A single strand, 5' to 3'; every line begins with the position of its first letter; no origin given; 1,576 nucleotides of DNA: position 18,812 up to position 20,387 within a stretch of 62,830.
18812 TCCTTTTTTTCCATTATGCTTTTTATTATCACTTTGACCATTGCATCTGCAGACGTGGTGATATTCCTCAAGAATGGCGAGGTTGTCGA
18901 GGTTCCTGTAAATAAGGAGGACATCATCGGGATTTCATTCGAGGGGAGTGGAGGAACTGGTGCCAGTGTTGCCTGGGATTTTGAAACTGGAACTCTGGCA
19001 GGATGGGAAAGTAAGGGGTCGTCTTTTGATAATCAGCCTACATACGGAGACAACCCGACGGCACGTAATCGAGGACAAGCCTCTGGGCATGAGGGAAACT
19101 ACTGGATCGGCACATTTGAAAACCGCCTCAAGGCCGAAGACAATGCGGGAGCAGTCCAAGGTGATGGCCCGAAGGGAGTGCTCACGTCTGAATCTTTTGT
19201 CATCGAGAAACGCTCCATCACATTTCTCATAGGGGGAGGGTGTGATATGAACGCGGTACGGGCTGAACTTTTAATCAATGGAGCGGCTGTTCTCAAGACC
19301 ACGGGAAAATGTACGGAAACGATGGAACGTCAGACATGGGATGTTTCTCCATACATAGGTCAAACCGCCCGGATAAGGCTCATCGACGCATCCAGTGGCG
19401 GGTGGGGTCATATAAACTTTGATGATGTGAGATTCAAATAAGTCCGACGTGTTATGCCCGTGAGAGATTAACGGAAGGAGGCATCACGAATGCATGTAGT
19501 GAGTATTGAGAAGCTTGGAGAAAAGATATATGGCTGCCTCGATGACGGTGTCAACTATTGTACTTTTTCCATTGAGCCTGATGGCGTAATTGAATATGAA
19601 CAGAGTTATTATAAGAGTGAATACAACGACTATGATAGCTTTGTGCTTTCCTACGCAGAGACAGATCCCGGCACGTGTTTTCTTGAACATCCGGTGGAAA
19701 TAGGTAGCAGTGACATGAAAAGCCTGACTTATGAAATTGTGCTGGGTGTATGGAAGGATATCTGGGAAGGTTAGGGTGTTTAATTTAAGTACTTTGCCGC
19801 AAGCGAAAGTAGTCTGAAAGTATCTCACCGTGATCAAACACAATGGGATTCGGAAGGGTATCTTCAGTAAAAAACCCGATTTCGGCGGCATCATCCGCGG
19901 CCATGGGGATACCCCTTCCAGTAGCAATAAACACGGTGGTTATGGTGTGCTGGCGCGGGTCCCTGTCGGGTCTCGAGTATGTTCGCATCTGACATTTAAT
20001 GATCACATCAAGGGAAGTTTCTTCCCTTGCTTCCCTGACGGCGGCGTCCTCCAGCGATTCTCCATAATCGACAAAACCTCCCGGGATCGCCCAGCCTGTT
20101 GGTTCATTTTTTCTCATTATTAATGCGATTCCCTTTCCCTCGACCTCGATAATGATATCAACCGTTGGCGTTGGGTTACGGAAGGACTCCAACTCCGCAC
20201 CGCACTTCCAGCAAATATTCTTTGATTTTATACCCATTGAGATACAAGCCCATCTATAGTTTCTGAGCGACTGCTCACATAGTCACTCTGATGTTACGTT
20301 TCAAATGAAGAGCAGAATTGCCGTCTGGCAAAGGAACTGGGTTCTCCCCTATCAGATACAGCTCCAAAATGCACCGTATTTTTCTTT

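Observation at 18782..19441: Stand-alone secreted beta-sandwich protein with a domain resembling animal extracellular modules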

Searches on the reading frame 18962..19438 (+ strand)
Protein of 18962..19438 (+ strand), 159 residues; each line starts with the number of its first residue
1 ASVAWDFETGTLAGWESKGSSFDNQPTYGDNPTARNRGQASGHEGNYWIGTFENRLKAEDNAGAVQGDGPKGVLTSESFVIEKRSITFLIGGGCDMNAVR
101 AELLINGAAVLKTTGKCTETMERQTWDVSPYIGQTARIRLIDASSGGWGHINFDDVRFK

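Call 91: predict_structure(alignment_id=A3)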
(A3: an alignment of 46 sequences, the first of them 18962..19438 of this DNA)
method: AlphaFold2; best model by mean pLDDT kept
length: 159 residues; sequences in the alignment: 46
mean_pLDDT: 95.9   pTM: 0.91
mean pLDDT of the five models: 95.9, 95.0, 94.8, 91.4, 91.0
residues with pLDDT >= 90: 146; 70-90: 11; 50-70: 2; < 50: 0
segments of 3 or more residues with pLDDT < 50: none
pLDDT, mean of each block of 10 residues (from residue 1): 91 98 97 93 98 97 93 98 99 95 98 96 98 99 87 98
secondary structure, 60 per line:
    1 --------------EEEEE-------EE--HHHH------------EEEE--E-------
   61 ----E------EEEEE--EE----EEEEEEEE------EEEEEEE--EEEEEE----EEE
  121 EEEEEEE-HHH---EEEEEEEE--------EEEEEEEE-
elements in order: E15-19 H31-34 E47-50 E72-76 E85-92 E99-105 E108-113 E118-127 E135-142 E151-158

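Call 93: fold_search(model_id=the predicted structure, library=pdb)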
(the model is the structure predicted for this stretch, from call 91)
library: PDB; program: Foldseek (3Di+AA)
matches with E <= 10: 1420; with E <= 0.001: 18
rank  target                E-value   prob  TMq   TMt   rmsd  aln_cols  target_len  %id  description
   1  4itc                  2.1e-05  1.00  0.55  0.53   6.9       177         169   16  Crystal Structure Analysis of the K1 Cleaved Adhesin domain of Lys-gingipain (Kgp) from Porphyromonas gingivalis W83 (released 2013-09-25)
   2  5l73_B                3.7e-05  1.00  0.51  0.48   6.0       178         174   14  MAM domain of human neuropilin-1 (released 2016-10-26)
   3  5l73_A                1.0e-04  1.00  0.50  0.47   6.2       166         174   14  MAM domain of human neuropilin-1 (released 2016-10-26)
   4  3m1h_A                1.2e-04  1.00  0.47  0.44   7.2       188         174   16  Crystal Structure Analysis of the K3 Cleaved Adhesin Domain of Lys-gingipain (Kgp) from Porphyromonas gingivalis w83 (released 2011-03-23)
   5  3m1h_B                1.4e-04  1.00  0.51  0.47   6.6       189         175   14  Crystal Structure Analysis of the K3 Cleaved Adhesin Domain of Lys-gingipain (Kgp) from Porphyromonas gingivalis w83 (released 2011-03-23)
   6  3km5_B                1.7e-04  1.00  0.51  0.48   7.2       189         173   17  Crystal Structure Analysis of the K2 Cleaved Adhesin Domain of Lys-gingipain (Kgp) (released 2010-03-31)
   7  6a9f_A                1.9e-04  1.00  0.41  0.34  11.1       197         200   19  Crystal structure of a cyclase from Fischerella sp. TAU in complex with 4-(1H-Indol-3-yl)butan-2-one (released 2018-12-19)
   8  3wnl_A                2.2e-04  1.00  0.42  0.13   6.5       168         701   14  D308A mutant of Bacillus circulans T-3040 cycloisomaltooligosaccharide glucanotransferase complexed with isomaltohexao (released 2014-02-05)
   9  3km5_A                2.6e-04  1.00  0.51  0.47   7.2       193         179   17  Crystal Structure Analysis of the K2 Cleaved Adhesin Domain of Lys-gingipain (Kgp) (released 2010-03-31)
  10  3m1h_D                2.6e-04  1.00  0.44  0.41   7.6       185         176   17  Crystal Structure Analysis of the K3 Cleaved Adhesin Domain of Lys-gingipain (Kgp) from Porphyromonas gingivalis w83 (released 2011-03-23)
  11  4d0q                  2.9e-04  1.00  0.45  0.44   8.0       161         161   16  Hyaluronan Binding Module of the Streptococcal Pneumoniae Hyaluronate Lyase (released 2014-08-06)
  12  2w3j                  3.2e-04  1.00  0.37  0.41   5.3       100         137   15  Structure of a family 35 carbohydrate binding module from an environmental isolate (released 2009-01-20)
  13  8yt7                  5.1e-04  1.00  0.50  0.44   6.3       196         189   15  Crystal structure of the MAM domain of Spodoptera frugiperda Scavenger Receptor-C (released 2025-04-02)
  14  3wnk                  5.1e-04  1.00  0.38  0.12   7.7       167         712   14  Crystal Structure of Bacillus circulans T-3040 cycloisomaltooligosaccharide glucanotransferase (released 2014-02-05)
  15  2c9a_A                8.0e-04  1.00  0.48  0.33   7.3       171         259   12  Crystal structure of the MAM-Ig module of receptor protein tyrosine phosphatase mu (released 2006-01-19)
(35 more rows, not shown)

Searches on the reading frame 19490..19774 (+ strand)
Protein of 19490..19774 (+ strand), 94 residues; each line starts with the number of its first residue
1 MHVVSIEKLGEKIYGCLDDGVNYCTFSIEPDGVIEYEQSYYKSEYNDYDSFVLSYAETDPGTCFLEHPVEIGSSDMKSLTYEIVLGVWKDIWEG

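Call 3: search_protein_families(library=pfam, proteins=[window:19490-19774:+], max_evalue=1)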
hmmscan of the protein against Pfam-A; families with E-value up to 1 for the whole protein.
window:19490-19774:+ (94 aa): 0 families

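Call 4: search_protein_families(library=ncbifam, proteins=[window:19490-19774:+], max_evalue=1)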
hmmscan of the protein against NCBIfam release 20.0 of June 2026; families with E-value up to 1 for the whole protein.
window:19490-19774:+ (94 aa): 2 families
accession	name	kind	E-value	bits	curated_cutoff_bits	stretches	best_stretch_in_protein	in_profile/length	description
NF053650.1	PerredPrxQDein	equivalog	0.081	12.9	260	1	5-34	92-122/148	thioredoxin-dependent peroxiredoxin PrxQ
TIGR04379.1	myo_inos_iolE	equivalog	0.11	12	290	1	19-71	229-278/290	myo-inosose-2 dehydratase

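Call 56: find_encoding_contigs(protein=window:19490-19774:+, flank=8000, max_places=4)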
Protein window:19490-19774:+ (94 aa): 24 contigs read that carry it; 1 place shown.
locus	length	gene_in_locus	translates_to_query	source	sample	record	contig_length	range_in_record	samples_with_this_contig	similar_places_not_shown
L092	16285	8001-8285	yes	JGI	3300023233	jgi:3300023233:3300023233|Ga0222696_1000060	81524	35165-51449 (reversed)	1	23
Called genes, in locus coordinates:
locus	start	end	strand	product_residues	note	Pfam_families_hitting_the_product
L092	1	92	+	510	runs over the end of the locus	PF20154:LNT_N, PF00795:CN_hydrolase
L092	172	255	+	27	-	-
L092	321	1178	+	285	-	PF03462:PCRF, PF00472:RF-1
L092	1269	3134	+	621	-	PF01464:SLT, PF01476:LysM, PF23473:LysM3_LYK4_5 (faint), PF01476:LysM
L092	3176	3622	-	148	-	PF02130:YbeY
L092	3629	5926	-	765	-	PF07697:7TMR-HDED, PF07698:7TM-7TMR_HD, PF01966:HD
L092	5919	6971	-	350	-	PF02562:PhoH, PF13245:AAA_19 (faint), PF13604:AAA_30 (weak)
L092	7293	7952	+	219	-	-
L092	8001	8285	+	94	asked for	-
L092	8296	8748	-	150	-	PF00293:NUDIX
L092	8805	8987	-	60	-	-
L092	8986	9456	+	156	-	PF03610:EIIA-man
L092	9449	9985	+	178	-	PF03830:PTSIIB_sorb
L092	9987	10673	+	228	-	PF03609:EII-Sor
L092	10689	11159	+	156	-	PF13673:Acetyltransf_10, PF00583:Acetyltransf_1, PF13508:Acetyltransf_7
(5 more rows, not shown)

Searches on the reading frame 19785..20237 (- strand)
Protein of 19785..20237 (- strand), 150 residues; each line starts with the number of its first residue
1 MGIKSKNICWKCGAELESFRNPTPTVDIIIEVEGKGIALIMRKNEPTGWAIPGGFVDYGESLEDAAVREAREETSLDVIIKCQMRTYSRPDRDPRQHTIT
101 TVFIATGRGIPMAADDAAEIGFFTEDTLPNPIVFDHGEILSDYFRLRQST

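Call 3: search_protein_families(library=pfam, proteins=[window:19785-20237:-], max_evalue=1)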
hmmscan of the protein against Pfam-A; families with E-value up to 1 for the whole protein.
window:19785-20237:- (150 aa): 2 families
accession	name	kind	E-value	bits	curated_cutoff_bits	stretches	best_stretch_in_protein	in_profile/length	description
PF00293.34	NUDIX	-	3.3e-19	69.7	21.1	1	23-141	3-132/134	NUDIX domain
PF16262.11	DUF4916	-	0.046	13.8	27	1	92-128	108-144/170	Domain of unknown function (DUF4916)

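Call 4: search_protein_families(library=ncbifam, proteins=[window:19785-20237:-], max_evalue=1)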
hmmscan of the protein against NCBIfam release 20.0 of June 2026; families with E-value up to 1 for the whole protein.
window:19785-20237:- (150 aa): 28 families (the best 25 are shown)
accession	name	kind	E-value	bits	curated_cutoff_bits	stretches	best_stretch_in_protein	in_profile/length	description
NF003788.0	PRK05379.1-5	equivalog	4.8e-11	42.5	354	1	25-104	215-301/351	bifunctional nicotinamide-nucleotide adenylyltransferase/Nudix hydroxylase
NF003786.0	PRK05379.1-2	equivalog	2.9e-10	39.9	397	1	25-104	220-306/354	bifunctional nicotinamide-nucleotide adenylyltransferase/Nudix hydroxylase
NF003787.0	PRK05379.1-4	equivalog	4e-09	35.9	449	1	25-104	210-296/346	bifunctional nicotinamide-nucleotide adenylyltransferase/Nudix hydroxylase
NF050029.2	TransRepNtr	equivalog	1.5e-07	31.1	400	1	18-107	16-112/245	ADPR responsive transcriptional repressor NtrR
NF003785.0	PRK05379.1-1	equivalog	2.7e-07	30.1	418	1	19-123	199-315/347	bifunctional nicotinamide-nucleotide adenylyltransferase/Nudix hydroxylase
NF041652.1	Nud_hyd_Dein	equivalog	7.7e-07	29.5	200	1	32-87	30-83/152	Nudix hydrolase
NF003791.0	PRK05379.2-3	equivalog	3.3e-06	26.5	409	1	25-106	204-292/340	bifunctional nicotinamide-nucleotide adenylyltransferase/Nudix hydroxylase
NF006961.0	PRK09438.1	equivalog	4.5e-06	26.2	103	1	26-80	11-65/151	dihydroneopterin triphosphate diphosphatase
NF001299.0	PRK00241.1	equivalog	9.3e-06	25.3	158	1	18-78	130-190/263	NAD(+) diphosphatase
NF003790.0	PRK05379.2-2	equivalog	1.2e-05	24.6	403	1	22-140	212-347/354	bifunctional nicotinamide mononucleotide adenylyltransferase/ADP-ribose pyrophosphatase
NF001938.0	PRK00714.1-5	equivalog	7.7e-05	22.1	116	1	43-79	41-77/172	RNA pyrophosphohydrolase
TIGR02705.1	nudix_YtkD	equivalog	0.00011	21.7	154.4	1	39-75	37-73/156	RNA deprotection pyrophosphohydrolase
NF006530.0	PRK08999.1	equivalog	0.00013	21.2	245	1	43-81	29-67/315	Nudix family hydrolase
NF012016.0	PRK15472.1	equivalog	0.0002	21.1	95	1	45-80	29-64/141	nucleoside triphosphatase NudI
NF007834.0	PRK10546.1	equivalog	0.00021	21.1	156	1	26-89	7-72/135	pyrimidine (deoxy)nucleoside triphosphate diphosphatase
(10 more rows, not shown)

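Call 58: find_related_loci(query=window:19785-20237:-, collection=metagenome_contigs, flank=6000)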
Query window:19785-20237:- (150 aa) in metagenome_contigs; peptide patterns used: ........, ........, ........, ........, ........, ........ (x = any residue, [..] = any of these).
600 stretches matched a pattern (row limit reached: there are more); 569 encode a relative of the query (tblastn E <= 1e-3); the best 80 are kept; 80 distinct loci.
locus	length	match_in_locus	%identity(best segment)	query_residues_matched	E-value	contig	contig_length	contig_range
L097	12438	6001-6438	79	1-146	1e-74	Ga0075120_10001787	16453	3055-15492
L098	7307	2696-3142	73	1-149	6e-74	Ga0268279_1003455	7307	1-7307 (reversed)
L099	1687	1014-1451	75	1-146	2e-76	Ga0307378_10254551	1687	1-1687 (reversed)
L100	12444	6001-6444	71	1-148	6e-70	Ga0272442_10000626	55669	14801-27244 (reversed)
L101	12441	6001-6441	69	3-149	9e-69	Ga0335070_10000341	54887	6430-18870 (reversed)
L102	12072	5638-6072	70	1-145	1e-67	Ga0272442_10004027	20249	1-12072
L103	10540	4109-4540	69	1-144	2e-67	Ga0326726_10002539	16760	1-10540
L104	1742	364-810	68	1-149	3e-69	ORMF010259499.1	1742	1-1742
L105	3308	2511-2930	68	5-144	2e-66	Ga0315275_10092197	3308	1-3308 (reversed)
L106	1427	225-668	66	1-148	1e-69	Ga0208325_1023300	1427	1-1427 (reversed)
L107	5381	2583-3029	65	1-149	4e-64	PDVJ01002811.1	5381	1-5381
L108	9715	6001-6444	66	1-148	7e-64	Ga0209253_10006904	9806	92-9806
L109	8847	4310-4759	66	1-149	1e-63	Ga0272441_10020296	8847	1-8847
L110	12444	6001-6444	66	3-150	1e-62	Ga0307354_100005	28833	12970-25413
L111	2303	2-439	66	4-149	3e-63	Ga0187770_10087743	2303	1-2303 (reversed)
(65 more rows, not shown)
